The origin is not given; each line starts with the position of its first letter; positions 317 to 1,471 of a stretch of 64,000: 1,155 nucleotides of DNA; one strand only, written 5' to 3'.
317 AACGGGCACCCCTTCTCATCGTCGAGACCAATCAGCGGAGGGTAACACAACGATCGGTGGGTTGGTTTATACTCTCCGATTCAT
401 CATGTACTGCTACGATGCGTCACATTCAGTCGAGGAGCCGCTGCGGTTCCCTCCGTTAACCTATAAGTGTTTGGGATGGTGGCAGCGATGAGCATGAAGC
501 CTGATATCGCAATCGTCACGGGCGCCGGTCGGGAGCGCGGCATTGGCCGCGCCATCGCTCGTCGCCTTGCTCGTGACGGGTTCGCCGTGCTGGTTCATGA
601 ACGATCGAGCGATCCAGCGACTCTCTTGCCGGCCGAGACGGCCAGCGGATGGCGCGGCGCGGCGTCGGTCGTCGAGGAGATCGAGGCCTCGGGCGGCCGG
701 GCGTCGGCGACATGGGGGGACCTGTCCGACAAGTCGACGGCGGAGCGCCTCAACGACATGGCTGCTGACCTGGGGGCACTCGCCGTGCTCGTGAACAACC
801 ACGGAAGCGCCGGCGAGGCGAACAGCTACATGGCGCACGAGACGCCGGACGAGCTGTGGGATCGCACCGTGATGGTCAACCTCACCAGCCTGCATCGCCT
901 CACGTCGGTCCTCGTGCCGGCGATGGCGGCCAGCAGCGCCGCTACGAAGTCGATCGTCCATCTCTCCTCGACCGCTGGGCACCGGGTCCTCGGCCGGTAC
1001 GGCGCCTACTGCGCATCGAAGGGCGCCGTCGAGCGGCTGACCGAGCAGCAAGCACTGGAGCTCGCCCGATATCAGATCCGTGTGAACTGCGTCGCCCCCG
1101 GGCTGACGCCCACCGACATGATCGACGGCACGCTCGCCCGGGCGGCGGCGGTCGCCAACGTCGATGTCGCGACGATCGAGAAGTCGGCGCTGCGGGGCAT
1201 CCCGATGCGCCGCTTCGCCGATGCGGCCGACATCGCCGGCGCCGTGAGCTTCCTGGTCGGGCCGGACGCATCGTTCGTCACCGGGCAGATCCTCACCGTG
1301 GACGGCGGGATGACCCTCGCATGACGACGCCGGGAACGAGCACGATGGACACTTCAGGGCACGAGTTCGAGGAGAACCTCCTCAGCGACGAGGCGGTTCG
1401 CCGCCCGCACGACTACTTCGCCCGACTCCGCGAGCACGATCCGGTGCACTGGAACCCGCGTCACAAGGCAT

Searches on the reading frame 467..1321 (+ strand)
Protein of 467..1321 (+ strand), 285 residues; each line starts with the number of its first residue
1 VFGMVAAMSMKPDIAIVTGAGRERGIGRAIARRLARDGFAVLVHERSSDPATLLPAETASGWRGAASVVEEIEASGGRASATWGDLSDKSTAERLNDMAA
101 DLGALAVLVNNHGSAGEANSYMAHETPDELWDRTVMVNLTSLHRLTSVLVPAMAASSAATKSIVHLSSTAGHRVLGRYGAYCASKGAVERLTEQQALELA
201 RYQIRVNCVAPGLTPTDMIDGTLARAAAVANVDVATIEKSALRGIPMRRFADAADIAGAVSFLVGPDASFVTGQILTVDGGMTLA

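Call 73: search_protein_families(library=pfam, proteins=[window:467-1321:+], max_evalue=0.00001)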
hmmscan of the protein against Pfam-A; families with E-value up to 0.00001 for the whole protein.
window:467-1321:+ (285 aa): 2 families
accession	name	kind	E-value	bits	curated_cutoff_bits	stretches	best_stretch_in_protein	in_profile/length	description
PF13561.12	adh_short_C2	-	1e-47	163.2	27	1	19-283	1-236/236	Enoyl-(Acyl carrier protein) reductase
PF00106.31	adh_short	-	1.3e-39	136.1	26.6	1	14-219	2-187/195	short chain dehydrogenase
